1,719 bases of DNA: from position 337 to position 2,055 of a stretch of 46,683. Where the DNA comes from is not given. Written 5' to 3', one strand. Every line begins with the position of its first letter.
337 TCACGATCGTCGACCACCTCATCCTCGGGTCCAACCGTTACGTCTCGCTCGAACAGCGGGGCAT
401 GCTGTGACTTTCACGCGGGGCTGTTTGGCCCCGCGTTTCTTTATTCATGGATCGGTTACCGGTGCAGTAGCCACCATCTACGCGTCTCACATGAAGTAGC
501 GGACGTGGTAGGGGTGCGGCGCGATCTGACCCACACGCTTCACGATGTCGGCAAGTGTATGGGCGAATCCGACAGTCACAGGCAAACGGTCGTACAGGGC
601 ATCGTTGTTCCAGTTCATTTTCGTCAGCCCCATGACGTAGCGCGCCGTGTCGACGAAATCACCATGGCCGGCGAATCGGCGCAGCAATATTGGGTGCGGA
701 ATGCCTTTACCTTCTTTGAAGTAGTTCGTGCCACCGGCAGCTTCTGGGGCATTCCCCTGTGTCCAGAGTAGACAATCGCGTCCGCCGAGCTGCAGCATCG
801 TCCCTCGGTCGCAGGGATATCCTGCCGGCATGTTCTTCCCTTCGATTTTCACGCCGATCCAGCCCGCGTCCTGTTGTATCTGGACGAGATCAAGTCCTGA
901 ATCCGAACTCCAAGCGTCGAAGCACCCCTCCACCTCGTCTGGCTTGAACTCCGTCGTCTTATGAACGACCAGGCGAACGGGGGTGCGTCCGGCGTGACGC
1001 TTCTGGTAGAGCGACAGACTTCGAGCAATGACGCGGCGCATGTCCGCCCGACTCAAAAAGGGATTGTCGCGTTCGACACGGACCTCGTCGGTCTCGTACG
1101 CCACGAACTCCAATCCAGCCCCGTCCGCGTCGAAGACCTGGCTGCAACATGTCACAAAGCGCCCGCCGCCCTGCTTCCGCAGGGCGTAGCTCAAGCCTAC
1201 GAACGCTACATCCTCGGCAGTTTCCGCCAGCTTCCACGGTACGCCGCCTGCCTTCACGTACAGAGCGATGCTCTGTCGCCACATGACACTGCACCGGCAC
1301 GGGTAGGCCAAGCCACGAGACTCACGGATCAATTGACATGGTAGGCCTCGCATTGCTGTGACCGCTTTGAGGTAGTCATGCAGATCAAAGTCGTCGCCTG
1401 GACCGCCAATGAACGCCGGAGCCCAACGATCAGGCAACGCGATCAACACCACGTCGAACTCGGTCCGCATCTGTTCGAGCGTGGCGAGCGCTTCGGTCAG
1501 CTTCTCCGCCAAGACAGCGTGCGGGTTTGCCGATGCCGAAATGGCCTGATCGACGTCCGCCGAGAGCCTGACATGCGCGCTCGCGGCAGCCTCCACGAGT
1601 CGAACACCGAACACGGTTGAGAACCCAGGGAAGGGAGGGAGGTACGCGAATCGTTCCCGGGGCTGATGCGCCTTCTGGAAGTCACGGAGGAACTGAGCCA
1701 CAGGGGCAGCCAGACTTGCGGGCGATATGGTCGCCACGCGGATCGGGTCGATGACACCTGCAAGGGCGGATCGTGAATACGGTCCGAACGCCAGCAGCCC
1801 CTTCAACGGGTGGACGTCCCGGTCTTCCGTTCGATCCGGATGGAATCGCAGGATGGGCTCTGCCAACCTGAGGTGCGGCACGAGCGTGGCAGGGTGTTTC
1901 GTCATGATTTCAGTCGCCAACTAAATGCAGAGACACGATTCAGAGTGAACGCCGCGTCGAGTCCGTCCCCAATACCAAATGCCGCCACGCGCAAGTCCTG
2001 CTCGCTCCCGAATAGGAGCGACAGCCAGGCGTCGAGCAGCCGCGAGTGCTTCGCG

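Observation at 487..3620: SIR2-APAZ plus short pAgo operon (SPARSA-type Argonaute immune module)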

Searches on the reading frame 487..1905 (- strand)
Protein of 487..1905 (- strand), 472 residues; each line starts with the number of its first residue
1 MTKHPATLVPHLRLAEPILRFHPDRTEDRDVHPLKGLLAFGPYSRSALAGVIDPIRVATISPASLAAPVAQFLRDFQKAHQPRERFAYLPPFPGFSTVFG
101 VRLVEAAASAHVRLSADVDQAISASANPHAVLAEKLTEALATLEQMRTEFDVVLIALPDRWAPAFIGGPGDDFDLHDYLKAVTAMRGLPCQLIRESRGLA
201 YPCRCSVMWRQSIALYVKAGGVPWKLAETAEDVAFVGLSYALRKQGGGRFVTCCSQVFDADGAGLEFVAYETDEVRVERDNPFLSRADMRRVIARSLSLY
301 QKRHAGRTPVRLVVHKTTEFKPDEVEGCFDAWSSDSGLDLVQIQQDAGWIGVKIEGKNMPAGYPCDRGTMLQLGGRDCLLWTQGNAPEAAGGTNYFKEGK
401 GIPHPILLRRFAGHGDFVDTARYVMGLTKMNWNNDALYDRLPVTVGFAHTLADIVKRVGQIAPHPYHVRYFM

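Call 3: search_protein_families(library=pfam, proteins=[window:487-1905:-], max_evalue=0.01)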
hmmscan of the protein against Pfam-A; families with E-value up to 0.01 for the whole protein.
window:487-1905:- (472 aa): 0 families

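Call 4: search_protein_families(library=padloc, proteins=[window:487-1905:-], max_evalue=0.001)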
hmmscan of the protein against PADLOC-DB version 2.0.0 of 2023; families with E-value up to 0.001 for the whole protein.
window:487-1905:- (472 aa): 15 families
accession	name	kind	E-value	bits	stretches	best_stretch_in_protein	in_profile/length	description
PDLC02377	pAgo_I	-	3.1e-185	614.3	1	7-472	4-457/457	Class I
PDLC02436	pAgo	-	2.5e-118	393.8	1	12-472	8-460/460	-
PDLC02420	Aga_SIR2-PNTD1-PNTD2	-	2.3e-102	341.9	1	10-472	547-1010/1010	Class I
PDLC02384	pAgo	-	5.8e-94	314.1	1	13-472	570-1030/1030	-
PDLC02376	pAgo_I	-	5.3e-64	215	1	14-472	6-455/455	Class I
PDLC02378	pAgo_I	-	9.3e-48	161.2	2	174-471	198-492/493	Class I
PDLC02392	pAgo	-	2.2e-27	93.9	1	173-470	52-342/346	-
PDLC02397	pAgo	-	2.4e-18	64.3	1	126-463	282-569/578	-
PDLC02428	PprPIWI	-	1.4e-17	61.7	2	171-316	397-527/666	-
PDLC02379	pAgo_II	-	8.1e-13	45.7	1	12-461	288-705/724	Class II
PDLC02388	pAgo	-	3.3e-11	40.2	1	142-456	417-700/716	-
PDLC02389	pAgo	-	5.9e-08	29.6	1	211-267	498-555/733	-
PDLC02381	pAgo_II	-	2e-06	24.6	1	177-461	332-601/617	Class II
PDLC02394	pAgo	-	5.1e-06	22.5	1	180-453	836-1096/1121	-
PDLC02385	pAgo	-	0.00052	16.9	1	187-276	401-488/674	-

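Call 6: search_solved_structures(query=window:487-1905:-, max_evalue=0.001, show_alignments=2)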
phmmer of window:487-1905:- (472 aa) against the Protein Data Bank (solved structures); distinct sequences matched with E-value up to 0.001: 15.
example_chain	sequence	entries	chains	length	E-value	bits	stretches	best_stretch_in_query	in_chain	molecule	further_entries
8in8_C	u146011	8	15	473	3.7e-113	381.8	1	6-472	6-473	Piwi domain protein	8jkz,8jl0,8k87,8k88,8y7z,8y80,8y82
9qbl_B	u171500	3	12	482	6.6e-28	100.7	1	33-458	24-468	Protein argonaute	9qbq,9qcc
9qbp_B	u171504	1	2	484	1.4e-26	96.3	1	202-459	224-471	Protein argonaute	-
9jsb_A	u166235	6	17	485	4.9e-25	91.2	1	193-460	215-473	Ago | pAgo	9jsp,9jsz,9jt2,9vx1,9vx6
9om4_B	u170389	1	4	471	3.5e-24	88.4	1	17-471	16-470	Prokaryotic argonaute MID-PIWI family protein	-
8qlo_B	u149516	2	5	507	2.1e-23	85.8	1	174-471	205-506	Short prokaryotic Argonaute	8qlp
8ifk_B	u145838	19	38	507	1.6e-20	76.3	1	173-471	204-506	Piwi domain-containing protein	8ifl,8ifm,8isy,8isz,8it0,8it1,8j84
8fex_B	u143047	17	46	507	1.7e-20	76.2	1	206-471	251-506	short pAgo | Piwi domain-containing protein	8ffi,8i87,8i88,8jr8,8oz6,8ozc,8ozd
8j8h_A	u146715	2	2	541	2e-20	76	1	174-471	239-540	Piwi domain-containing protein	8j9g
8j7s_A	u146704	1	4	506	2.8e-20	75.5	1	206-470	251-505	Piwi domain-containing protein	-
9jh8_A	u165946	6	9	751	1.9e-05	26.6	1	207-456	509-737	Clostridium perfringens Argonaute (CpAgo) | Clostridium perfringen Argonaute(CpAgo) | Clostridium perfringens Argonaute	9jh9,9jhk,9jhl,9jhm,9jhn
9jh7_A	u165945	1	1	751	2.5e-05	26.2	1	206-456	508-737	Clostridium perfringens Argonaute (CpAgo)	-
6d95_A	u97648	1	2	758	0.00038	22.3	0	13-326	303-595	Uncharacterized protein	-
5awh_A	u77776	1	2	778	0.00042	22.2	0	13-326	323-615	Uncharacterized protein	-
6d8a_A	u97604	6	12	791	0.00044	22.1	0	13-326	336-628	Uncharacterized protein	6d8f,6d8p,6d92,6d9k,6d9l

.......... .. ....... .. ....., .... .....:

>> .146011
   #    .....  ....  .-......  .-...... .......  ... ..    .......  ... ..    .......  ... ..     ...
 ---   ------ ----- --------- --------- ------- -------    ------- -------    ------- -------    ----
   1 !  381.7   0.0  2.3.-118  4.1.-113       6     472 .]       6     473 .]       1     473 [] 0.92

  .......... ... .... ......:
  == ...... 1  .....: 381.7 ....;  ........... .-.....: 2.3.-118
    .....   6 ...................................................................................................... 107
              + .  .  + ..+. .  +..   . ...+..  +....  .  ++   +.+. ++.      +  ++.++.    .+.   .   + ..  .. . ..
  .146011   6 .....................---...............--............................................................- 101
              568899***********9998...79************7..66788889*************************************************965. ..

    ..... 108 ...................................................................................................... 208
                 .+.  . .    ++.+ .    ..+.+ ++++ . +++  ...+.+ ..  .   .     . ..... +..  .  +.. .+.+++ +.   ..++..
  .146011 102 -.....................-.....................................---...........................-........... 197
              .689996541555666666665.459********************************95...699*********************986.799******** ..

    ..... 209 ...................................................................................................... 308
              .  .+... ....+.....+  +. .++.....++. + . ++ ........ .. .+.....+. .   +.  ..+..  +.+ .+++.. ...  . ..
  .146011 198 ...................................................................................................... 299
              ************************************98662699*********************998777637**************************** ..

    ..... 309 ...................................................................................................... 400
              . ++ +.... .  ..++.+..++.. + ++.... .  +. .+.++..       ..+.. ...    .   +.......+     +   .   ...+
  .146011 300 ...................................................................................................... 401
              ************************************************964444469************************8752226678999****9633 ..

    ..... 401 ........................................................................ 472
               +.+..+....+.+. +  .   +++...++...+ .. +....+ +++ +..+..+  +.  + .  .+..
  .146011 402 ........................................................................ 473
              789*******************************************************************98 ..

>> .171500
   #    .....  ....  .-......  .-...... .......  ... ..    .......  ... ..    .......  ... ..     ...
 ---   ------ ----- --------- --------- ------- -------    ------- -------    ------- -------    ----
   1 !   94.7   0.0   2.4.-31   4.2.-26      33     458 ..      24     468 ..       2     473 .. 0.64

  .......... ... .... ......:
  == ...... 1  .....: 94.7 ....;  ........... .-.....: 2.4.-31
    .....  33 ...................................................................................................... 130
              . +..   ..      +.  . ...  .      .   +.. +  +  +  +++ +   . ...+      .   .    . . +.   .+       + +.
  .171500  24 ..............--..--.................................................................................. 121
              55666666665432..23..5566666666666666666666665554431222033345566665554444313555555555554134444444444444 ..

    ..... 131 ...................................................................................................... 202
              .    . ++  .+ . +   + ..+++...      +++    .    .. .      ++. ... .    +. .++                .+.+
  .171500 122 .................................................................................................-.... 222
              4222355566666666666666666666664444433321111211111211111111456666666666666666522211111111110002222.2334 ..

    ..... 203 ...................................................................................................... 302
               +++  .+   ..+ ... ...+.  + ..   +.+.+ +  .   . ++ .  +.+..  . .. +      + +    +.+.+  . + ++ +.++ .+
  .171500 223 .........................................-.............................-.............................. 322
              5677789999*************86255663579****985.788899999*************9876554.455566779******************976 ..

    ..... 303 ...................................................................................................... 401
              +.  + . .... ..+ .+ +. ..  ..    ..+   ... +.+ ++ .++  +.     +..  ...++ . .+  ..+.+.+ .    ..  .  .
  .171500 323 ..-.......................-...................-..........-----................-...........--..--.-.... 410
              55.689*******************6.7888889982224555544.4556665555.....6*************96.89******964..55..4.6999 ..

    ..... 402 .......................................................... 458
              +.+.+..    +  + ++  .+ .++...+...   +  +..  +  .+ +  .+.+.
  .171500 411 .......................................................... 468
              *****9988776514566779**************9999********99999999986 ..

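Call 9: find_homologous_proteins(query=window:487-1905:-, max_evalue=1e-20)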
Query window:487-1905:- (472 aa): 2388 proteins with E <= 1e-20 among 8000 candidates; the best 120 are listed.
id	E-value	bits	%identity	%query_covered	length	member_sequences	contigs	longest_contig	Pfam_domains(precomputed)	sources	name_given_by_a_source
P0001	0.0e+0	1099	100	100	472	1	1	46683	-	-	-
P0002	6.5e-283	957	83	100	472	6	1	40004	-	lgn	-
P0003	4.6e-245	832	75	100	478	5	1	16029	-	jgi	jgi:hypothetical protein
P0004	1.2e-243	827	73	100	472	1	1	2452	-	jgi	jgi:hypothetical protein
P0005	4.6e-238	809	72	100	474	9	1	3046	-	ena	-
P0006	1.3e-237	807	72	100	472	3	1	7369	-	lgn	-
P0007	6.7e-233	792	71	100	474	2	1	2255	-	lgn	-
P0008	1.5e-231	787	70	99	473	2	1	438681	-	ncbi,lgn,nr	ncbi:MAG TPA: hypothetical protein VFK24_10350 [Gammaproteobacteria bacterium]|nr:hypothetical prote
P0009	6.3e-230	782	71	100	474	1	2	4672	PF02171.24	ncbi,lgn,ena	-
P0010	8.3e-199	679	62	100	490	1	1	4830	PF02171.24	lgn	-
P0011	5.1e-198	677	62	98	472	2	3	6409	-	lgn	-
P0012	2.4e-197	674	62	100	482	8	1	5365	PF02171.24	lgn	-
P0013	1.6e-196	672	61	99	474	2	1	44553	-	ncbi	-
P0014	1.1e-195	669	62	100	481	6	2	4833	-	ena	-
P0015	2.4e-195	668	61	99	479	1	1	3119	PF02171.24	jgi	jgi:hypothetical protein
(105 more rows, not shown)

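Call 10: find_encoding_contigs(protein=P0002, flank=10000, max_places=3)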
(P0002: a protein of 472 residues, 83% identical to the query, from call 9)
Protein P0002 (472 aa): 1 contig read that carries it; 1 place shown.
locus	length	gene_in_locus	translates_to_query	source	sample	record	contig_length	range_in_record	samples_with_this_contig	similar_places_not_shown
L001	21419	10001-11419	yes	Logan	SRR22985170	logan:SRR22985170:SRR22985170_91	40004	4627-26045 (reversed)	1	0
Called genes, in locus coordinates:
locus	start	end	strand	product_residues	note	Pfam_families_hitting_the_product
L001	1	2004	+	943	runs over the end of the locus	PF13872:AAA_34 (weak), PF00176:SNF2-rel_dom, PF00270:DEAD, PF04851:ResIII, PF00271:Helicase_C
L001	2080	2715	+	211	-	-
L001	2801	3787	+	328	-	PF01381:HTH_3 (weak), PF06114:Peptidase_M78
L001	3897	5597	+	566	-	PF01555:N6_N4_Mtase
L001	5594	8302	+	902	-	PF04851:ResIII, PF18766:SWI2_SNF2 (weak), PF19778:RE_endonuc (weak)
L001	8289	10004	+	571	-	PF13289:SIR2_2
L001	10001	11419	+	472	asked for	-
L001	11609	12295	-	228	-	PF04002:RadC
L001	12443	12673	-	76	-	-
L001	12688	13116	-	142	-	PF13560:HTH_31, PF01381:HTH_3, PF13443:HTH_26 (weak)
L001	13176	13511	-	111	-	PF11171:DUF2958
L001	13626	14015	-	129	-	-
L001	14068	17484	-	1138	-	PF00176:SNF2-rel_dom, PF00271:Helicase_C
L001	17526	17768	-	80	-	-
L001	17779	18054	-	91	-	-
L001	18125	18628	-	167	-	-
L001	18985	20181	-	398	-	PF13814:Replic_Relax (faint)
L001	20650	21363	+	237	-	PF01381:HTH_3 (weak)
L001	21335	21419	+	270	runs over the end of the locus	-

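Call 11: find_encoding_contigs(protein=P0008, flank=10000, max_places=3)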
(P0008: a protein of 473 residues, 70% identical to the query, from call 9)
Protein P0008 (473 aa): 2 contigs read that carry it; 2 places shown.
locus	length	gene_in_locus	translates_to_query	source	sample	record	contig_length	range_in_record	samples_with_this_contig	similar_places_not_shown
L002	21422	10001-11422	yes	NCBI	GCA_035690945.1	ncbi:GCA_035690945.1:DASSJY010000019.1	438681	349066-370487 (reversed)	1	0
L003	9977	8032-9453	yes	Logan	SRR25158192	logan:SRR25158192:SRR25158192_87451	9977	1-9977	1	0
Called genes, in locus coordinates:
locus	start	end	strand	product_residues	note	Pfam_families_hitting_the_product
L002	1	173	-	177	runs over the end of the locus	-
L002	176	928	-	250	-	PF00149:Metallophos, PF12850:Metallophos_2 (faint)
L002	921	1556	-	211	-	PF18143:HAD_SAK_2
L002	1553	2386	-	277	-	PF00149:Metallophos, PF12850:Metallophos_2 (faint)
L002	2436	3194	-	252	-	PF00149:Metallophos, PF12850:Metallophos_2 (faint)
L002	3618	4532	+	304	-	PF13191:AAA_16 (faint), PF13401:AAA_22 (faint)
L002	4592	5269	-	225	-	-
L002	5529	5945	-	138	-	-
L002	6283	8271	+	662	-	PF12161:HsdM_N, PF02384:N6_Mtase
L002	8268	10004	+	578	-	PF13289:SIR2_2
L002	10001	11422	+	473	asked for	-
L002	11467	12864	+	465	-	PF01420:Methylase_S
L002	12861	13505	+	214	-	PF14487:DarT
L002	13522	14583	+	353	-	PF01661:Macro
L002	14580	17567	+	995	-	PF04313:HSDR_N, PF00270:DEAD, PF04851:ResIII, PF18766:SWI2_SNF2, PF22679:T1R_D3-like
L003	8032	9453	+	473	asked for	-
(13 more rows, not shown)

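Call 12: find_encoding_contigs(protein=P0003, flank=10000, max_places=3)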
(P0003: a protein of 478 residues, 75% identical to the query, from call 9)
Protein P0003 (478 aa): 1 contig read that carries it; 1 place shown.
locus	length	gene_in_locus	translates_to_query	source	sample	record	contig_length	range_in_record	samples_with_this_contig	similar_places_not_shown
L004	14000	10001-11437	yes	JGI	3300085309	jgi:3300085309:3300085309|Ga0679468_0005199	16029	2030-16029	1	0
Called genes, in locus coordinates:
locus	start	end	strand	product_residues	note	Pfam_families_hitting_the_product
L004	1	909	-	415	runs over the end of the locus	PF00890:FAD_binding_2 (faint), PF03486:HI0933_like, PF07992:Pyr_redox_2 (faint), PF12831:FAD_oxidored (weak), PF13738:Pyr_redox_3 (faint), PF01266:DAO (weak), PF22780:HI0933_like_1st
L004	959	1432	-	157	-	PF00190:Cupin_1 (weak), PF07883:Cupin_2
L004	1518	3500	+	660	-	PF09142:TruB_C (faint), PF07676:PD40 (faint), PF10647:Gmad1 (faint), PF26549:Tricorn_N, PF25174:Beta-prop_THOC3 (faint), PF26549:Tricorn_N, PF26550:Tricorn_2nd (weak)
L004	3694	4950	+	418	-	PF02698:DUF218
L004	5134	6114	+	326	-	PF14022:DUF4238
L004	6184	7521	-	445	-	PF00069:Pkinase, PF07714:PK_Tyr_Ser-Thr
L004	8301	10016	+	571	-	PF13289:SIR2_2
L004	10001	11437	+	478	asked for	-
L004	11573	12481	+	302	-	PF14022:DUF4238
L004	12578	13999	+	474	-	?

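Call 26: find_related_loci(query=A1, collection=genome_contigs, flank=8000)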
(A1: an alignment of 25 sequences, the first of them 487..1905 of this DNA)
Query A1 (472 aa) in genome_contigs; peptide patterns used: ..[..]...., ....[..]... (x = any residue, [..] = any of these).
599 stretches matched a pattern (row limit reached: there are more); 545 encode a relative of the query (tblastn E <= 1e-3); the best 80 are kept; 80 distinct loci.
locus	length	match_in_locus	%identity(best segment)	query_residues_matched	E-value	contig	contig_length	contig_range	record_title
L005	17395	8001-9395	58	14-472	0e+0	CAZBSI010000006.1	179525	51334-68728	MAG TPA_asm: uncultured bacterium isolate SRP216815_co1_264 genome assembly, contig: NODE_99_length_179525_cov_73.176414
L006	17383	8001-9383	60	11-472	0e+0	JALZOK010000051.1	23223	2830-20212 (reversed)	MAG: Actinomycetota bacterium isolate MSU bin109 SD1459_NODE_311_length_23223_cov_2.298796, whole genome shotgun sequenc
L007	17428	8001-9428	58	5-472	0e+0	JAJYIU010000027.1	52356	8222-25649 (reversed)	MAG: Acidobacteria bacterium isolate DBS2-1.bin132 NODE_1021_length_52356_cov_3.726340, whole genome shotgun sequence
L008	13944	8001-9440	59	5-472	0e+0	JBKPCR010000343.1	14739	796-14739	MAG: bacterium isolate GB_EKS_MAG_00046 GB_EKS_000000342041, whole genome shotgun sequence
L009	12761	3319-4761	58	1-472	0e+0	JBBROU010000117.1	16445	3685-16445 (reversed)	MAG: Bryobacterales bacterium isolate La1_metabat2.335 LA1C_B2.335_k141_999231L_16445_cov_31.3234, whole genome shotgun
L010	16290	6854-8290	58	1-472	0e+0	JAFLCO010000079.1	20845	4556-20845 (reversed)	MAG: Planctomycetota bacterium isolate UWPOB_PLAC3 gnl_X_NFCILEIE_79, whole genome shotgun sequence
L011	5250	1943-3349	57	11-472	0e+0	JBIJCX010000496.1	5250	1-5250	MAG: Opitutaceae bacterium isolate ME2006-08-22D15_3300044611_group2_bin127 Rohwer_bin2637_scaffold_29595_c1, whole geno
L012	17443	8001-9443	54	1-472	2e-179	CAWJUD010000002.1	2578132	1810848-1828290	MAG: Pirellulales bacterium isolate MFD04408.bin.1.134 genome assembly, contig: contig_24530, whole genome shotgun seque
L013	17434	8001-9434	57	1-472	1e-177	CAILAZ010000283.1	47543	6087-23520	MAG: uncultured Acidobacteria bacterium isolate G1coas_bin-1745 genome assembly, contig: bin-1745:283/351, whole genome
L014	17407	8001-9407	57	5-462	5e-174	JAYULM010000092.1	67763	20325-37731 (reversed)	MAG: Armatimonadota bacterium isolate GFS_9362 GFS_9362_91, whole genome shotgun sequence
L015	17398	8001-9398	52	14-472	3e-173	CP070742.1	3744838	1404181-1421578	MAG: Candidatus Zixiibacteriota bacterium isolate bin38 chromosome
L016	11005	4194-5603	56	6-472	7e-173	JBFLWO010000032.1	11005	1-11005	MAG: Actinomycetota bacterium isolate MAG034 MAG034_32, whole genome shotgun sequence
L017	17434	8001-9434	55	3-472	2e-172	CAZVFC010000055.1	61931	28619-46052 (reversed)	MAG TPA_asm: uncultured Verrucomicrobiota bacterium isolate binchicken_co66_227 genome assembly, contig: NODE_894_length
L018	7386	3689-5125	55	6-472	2e-172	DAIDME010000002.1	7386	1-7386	MAG TPA_asm: Solirubrobacterales bacterium isolate clean439 k141_614564, whole genome shotgun sequence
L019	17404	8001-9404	54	6-472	8e-172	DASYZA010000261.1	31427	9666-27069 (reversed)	MAG TPA_asm: Candidatus Sulfotelmatobacter sp. isolate SMAG_U6350 k141_265079, whole genome shotgun sequence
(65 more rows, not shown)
